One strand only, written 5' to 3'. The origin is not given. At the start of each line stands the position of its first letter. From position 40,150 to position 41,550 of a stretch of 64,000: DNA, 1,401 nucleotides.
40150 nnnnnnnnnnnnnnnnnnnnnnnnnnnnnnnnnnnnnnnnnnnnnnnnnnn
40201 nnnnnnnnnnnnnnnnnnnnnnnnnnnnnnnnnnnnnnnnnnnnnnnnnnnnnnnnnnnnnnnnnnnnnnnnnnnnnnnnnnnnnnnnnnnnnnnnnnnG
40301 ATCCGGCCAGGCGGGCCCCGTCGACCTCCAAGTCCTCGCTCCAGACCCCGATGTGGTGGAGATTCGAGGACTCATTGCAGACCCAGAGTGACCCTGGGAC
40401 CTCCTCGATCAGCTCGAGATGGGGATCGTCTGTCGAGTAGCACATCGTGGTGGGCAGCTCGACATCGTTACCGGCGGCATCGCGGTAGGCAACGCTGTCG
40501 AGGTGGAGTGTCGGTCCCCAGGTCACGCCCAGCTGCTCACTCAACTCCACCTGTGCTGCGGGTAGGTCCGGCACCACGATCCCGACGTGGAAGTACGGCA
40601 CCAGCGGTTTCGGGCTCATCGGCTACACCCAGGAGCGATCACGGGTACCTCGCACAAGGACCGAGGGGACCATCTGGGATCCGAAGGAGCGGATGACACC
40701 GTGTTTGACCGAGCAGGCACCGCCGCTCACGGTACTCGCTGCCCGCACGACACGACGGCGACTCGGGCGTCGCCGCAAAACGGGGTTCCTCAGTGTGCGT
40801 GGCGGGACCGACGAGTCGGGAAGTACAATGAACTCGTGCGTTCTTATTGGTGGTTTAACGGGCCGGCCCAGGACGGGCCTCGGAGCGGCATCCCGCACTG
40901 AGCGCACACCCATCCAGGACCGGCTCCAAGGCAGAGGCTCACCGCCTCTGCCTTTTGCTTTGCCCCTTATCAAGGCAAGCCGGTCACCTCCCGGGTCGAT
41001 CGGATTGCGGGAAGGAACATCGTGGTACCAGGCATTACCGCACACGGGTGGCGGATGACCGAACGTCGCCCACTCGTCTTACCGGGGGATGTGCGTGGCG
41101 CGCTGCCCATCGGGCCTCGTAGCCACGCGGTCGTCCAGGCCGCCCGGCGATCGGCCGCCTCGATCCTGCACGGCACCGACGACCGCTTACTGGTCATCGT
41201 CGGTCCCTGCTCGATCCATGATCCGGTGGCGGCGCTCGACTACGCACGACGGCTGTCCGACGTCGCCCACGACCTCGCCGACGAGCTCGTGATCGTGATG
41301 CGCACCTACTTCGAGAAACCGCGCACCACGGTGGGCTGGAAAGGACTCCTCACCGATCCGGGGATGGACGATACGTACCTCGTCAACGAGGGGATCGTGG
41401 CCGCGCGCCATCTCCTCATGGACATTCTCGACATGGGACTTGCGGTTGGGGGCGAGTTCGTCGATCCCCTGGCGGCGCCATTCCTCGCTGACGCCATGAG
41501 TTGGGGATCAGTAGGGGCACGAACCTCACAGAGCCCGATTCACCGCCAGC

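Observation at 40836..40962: Tyr-Trp-Trp-Phe leader peptide plus intrinsic terminator upstream of class I DAHP synthase: candidate ribosome-mediated attenuator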

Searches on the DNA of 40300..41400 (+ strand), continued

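Call 66: search_with_rna_model(model_id=R1, source=L161, start=850, end=1300, filters=off, max_evalue=10, show_alignments=1)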
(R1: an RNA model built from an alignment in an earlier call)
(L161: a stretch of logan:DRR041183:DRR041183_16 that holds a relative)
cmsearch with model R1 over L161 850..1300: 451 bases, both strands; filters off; matches with E-value up to 10: 8.
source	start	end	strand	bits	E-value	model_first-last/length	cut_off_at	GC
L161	1010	1156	+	10.8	0.0017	1-144/144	no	0.56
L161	984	1039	-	1.4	0.44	1-144/144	no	0.32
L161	852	861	-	-1.7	2.7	119-128/144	no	0.7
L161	1233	1259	-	-1.7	2.7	1-144/144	no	0.52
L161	909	934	+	-2.5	4.2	1-144/144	no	0.38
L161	1076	1104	-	-2.7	4.8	1-144/144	no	0.55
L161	997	1009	+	-3.2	6.5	1-144/144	no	0.38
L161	1263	1284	+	-3.6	8.3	73-97/144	no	0.68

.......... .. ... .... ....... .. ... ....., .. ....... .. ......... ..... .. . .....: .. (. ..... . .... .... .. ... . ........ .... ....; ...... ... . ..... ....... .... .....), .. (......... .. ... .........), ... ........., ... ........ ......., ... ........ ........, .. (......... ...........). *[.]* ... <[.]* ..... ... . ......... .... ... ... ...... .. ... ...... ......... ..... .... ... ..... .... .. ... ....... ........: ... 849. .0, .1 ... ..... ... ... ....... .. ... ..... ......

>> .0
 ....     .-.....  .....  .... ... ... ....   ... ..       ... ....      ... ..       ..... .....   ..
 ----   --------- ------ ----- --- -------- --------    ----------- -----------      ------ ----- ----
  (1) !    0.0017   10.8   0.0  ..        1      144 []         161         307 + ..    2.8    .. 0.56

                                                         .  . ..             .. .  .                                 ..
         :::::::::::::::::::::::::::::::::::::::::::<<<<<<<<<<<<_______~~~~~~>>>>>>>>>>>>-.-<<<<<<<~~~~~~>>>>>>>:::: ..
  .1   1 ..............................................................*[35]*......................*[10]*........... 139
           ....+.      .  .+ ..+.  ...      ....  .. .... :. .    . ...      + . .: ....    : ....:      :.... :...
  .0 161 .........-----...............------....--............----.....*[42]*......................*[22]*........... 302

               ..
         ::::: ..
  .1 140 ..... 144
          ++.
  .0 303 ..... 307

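Call 69: search_with_rna_model(model_id=R1, sources=[L001, L002, L003, L006, L007, L010, L011, L012, L013, L014, L015, L020, L021, L022, L023, L024, L025, L027, L028, L029, L030, L031, L035, L036, L037, L039, L041, L045, L047, L049, L051, L052, L054, L055, L057, L058, L059, L061, L063, L065, L069, L070, L071, L074, L076, L081, L083, L084, L085, L086, L087, L088, L090, L091, L092, L094, L095, L096, L098, L099, L101, L102, L104, L105, L106, L107, L109, L111, L113, L114, L115, L116, L118, L120, L121, L122, L123, L124, L125, L126, L127, L129, L131, L133, L134, L135, L137, L139, L140, L141, L142, L144, L145, L148, L149, L150, L152, L153, L154, L155], max_evalue=0.001)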
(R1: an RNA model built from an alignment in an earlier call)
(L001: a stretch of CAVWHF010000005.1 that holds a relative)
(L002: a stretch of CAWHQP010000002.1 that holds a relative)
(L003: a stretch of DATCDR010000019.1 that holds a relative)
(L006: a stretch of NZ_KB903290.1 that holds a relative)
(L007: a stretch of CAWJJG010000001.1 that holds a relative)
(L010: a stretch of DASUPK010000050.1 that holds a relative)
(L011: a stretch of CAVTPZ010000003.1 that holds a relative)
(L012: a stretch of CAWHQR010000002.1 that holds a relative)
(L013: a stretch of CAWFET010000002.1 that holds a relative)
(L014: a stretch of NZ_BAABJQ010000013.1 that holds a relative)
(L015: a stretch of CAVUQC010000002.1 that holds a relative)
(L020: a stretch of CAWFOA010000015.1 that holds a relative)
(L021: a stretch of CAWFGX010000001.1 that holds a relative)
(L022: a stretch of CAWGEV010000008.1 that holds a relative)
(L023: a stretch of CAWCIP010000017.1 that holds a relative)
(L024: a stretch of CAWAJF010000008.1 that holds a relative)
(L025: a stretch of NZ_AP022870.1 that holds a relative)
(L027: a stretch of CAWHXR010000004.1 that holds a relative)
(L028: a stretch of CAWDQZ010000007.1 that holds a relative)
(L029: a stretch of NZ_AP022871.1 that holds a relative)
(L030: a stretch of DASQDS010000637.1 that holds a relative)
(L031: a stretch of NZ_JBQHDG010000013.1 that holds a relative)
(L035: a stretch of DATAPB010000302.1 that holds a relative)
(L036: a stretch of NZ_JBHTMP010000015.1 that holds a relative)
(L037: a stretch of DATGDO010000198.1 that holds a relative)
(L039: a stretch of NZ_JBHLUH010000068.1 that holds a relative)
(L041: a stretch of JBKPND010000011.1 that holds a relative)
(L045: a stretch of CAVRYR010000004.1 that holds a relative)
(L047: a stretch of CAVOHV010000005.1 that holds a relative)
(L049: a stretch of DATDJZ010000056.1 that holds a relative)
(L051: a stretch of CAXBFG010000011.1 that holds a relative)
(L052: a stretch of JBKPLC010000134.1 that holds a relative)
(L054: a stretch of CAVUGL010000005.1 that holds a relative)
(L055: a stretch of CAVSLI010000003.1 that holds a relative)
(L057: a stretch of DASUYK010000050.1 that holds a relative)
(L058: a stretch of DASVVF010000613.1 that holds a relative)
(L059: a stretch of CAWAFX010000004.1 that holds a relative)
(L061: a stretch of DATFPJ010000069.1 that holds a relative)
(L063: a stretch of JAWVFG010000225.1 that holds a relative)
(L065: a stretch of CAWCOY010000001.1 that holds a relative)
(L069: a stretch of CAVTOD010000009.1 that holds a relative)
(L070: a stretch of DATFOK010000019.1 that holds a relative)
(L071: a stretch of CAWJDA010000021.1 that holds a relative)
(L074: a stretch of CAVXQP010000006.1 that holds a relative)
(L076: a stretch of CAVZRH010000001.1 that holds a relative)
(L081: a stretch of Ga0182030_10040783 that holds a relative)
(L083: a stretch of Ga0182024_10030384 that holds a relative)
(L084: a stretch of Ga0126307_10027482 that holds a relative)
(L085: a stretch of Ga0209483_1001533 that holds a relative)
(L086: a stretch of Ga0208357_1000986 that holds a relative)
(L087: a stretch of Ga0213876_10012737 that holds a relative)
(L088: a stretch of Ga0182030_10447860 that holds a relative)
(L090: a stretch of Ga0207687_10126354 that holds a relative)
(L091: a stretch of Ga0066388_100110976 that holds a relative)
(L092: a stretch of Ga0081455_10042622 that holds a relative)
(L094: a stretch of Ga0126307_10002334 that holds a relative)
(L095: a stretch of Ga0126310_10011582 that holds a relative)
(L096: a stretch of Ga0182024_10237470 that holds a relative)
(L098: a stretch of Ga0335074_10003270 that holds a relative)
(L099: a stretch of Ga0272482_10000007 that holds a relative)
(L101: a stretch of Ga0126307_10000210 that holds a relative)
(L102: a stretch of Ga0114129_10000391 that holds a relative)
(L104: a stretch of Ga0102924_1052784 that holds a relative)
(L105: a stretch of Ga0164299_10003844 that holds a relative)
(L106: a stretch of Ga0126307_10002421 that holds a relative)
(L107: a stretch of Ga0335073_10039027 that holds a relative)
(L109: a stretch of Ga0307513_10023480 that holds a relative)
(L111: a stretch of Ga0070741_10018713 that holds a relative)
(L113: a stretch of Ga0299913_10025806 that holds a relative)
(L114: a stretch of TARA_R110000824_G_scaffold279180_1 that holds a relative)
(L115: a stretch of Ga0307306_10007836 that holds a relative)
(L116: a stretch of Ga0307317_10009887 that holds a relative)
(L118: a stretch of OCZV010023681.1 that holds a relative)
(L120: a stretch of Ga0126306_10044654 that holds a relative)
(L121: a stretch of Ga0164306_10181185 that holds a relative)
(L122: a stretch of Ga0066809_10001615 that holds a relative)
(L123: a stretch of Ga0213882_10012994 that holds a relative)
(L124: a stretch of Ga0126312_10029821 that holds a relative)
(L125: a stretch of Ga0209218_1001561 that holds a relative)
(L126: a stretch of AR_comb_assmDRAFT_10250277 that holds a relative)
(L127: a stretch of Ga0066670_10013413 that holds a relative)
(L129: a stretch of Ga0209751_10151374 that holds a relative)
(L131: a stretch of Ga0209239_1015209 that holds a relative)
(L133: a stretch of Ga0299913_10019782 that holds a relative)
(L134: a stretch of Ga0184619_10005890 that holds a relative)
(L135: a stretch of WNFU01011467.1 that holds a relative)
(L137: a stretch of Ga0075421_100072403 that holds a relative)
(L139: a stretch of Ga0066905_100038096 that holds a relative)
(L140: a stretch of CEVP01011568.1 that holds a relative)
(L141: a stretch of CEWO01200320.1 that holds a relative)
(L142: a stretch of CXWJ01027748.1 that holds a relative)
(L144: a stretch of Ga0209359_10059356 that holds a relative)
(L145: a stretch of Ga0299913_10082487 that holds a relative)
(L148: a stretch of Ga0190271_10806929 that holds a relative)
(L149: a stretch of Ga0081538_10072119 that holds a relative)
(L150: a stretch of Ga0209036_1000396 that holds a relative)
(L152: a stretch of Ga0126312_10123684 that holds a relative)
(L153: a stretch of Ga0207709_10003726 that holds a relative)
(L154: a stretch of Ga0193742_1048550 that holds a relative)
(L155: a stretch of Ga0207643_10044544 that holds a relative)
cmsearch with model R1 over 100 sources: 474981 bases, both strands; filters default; matches with E-value up to 0.001: 29.
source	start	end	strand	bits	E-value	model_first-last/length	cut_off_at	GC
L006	2792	2926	+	124.1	2.3e-29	1-144/144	no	0.64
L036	2762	2902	+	116.7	1.9e-27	1-144/144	no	0.61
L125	1265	1404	+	115.7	3.4e-27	1-144/144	no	0.58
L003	2771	2911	+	115.6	3.6e-27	1-144/144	no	0.6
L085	1271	1411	+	115.6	3.6e-27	1-144/144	no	0.6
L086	1271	1411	+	115.6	3.6e-27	1-144/144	no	0.6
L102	1278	1410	+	114.8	5.6e-27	1-144/144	no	0.66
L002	2804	2941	+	113.8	1e-26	1-144/144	no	0.64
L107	1275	1407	+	113.1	1.6e-26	1-144/144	no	0.6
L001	2806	2946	+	112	2.9e-26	1-144/144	no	0.63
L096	110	251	+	110.9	5.4e-26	1-144/144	no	0.59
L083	1266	1406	+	110.8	5.7e-26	1-144/144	no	0.57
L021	2775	2907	+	110.2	8.4e-26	1-144/144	no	0.64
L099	1254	1394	+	108.8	1.9e-25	1-144/144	no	0.65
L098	1276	1408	+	108.3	2.6e-25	1-144/144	no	0.59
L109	1254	1395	+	107.5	4.2e-25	1-144/144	no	0.65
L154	459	597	+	107.2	4.9e-25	1-144/144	no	0.63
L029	2753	2893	+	106.9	5.7e-25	1-144/144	no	0.67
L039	2751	2893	+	104.6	2.2e-24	1-144/144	no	0.63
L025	2751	2893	+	103.5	4.3e-24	1-144/144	no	0.65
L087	1024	1164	+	103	5.6e-24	1-144/144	no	0.64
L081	1274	1417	+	100.9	2e-23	1-144/144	no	0.58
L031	2755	2894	+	98.8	6.8e-23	1-144/144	no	0.64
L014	2767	2900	+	97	1.9e-22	1-144/144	no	0.64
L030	1283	1427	+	95.2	5.5e-22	1-144/144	no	0.65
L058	2262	2406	+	93.1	1.9e-21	1-144/144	no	0.63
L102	1318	1375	-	26.3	0.00021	44-109/144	no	0.72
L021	2816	2874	-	24.6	0.00055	44-109/144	no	0.69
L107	1316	1374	-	24.1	0.00074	44-109/144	no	0.69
